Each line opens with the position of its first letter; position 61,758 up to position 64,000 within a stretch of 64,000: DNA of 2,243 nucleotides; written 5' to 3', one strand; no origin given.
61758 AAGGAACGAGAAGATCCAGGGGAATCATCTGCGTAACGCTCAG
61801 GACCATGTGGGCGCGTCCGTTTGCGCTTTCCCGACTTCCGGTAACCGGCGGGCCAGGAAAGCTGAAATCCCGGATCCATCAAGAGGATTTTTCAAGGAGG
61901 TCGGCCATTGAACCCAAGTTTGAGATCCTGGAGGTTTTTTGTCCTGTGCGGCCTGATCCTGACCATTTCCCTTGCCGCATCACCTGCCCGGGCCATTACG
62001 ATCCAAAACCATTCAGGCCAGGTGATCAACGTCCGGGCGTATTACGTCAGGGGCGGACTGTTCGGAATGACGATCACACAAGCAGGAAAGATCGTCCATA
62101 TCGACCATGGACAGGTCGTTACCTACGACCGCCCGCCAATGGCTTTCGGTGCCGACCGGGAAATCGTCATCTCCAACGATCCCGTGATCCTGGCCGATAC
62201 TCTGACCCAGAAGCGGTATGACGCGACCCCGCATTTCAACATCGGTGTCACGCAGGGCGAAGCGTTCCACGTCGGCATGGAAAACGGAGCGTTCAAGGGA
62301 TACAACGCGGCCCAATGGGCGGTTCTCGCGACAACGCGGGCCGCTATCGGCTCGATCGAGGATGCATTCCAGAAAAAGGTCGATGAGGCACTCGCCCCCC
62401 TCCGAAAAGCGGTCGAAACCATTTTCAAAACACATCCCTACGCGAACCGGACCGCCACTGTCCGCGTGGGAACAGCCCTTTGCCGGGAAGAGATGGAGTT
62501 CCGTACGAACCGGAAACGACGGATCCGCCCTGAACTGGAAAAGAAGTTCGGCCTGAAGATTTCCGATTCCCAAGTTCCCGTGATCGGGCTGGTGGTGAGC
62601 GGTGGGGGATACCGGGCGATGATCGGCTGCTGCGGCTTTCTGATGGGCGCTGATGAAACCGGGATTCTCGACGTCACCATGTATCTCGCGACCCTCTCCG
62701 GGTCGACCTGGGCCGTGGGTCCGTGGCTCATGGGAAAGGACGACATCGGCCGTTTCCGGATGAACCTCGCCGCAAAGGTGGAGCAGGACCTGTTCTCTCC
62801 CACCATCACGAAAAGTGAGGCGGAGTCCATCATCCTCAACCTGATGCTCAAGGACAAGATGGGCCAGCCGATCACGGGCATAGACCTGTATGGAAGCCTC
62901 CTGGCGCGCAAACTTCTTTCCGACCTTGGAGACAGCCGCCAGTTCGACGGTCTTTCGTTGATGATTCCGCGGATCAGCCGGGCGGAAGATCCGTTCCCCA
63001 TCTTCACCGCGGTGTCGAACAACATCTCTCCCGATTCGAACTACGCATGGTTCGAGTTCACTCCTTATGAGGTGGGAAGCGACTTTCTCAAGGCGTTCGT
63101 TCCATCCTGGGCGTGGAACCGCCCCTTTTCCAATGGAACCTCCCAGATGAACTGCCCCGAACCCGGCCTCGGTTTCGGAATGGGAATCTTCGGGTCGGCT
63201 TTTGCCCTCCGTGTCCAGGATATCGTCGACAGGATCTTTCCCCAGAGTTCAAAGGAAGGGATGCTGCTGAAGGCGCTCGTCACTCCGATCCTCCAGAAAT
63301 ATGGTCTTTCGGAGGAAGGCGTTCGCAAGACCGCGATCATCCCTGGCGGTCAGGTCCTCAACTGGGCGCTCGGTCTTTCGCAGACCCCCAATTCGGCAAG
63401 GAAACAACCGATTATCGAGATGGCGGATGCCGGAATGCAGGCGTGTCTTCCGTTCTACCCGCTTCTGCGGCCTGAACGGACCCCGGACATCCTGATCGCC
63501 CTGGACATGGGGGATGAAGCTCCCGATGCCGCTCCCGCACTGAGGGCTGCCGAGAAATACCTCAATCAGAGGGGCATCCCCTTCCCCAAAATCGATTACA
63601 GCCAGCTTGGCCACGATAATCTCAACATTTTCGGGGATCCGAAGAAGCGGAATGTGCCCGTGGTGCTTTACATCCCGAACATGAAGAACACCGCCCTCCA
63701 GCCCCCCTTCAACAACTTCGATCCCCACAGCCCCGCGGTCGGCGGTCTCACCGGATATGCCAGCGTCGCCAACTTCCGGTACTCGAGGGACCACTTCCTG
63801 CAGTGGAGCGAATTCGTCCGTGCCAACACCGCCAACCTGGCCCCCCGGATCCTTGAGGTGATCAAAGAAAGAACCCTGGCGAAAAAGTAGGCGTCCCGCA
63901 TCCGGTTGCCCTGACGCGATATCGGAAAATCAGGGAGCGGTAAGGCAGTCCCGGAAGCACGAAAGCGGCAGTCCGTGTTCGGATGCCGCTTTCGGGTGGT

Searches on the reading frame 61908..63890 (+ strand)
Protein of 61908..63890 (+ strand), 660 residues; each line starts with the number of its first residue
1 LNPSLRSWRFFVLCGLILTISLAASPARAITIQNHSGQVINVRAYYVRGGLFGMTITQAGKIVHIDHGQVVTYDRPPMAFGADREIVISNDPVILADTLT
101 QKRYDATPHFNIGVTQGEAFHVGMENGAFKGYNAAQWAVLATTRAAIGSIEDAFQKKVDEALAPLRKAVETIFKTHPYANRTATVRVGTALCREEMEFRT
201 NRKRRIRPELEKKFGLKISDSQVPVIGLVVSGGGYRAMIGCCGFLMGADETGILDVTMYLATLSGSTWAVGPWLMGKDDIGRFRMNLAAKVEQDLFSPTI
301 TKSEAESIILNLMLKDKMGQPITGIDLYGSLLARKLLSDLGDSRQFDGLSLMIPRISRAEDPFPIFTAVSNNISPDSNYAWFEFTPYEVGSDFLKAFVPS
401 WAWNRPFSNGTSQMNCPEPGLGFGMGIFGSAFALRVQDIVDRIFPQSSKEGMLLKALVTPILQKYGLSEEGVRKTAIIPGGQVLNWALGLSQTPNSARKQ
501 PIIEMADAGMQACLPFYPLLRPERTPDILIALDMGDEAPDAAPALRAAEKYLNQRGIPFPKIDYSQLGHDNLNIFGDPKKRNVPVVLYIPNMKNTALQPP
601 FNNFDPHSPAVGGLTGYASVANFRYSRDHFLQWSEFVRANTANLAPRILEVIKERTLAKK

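Call 8: search_protein_families(library=pfam, max_evalue=0.001, proteins=[window:61908-63890:+])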
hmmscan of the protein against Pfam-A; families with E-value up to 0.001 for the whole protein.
window:61908-63890:+ (660 aa): 1 family
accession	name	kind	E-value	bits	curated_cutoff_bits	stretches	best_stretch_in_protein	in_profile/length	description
PF01735.24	PLA2_B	-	8.6e-32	110.6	23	1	226-540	1-336/491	Lysophospholipase catalytic domain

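Call 112: find_encoding_contigs(protein=window:61908-63890:+, flank=10000, max_places=2)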
Protein window:61908-63890:+ (660 aa): no gene with exactly this product is on record in the collection.
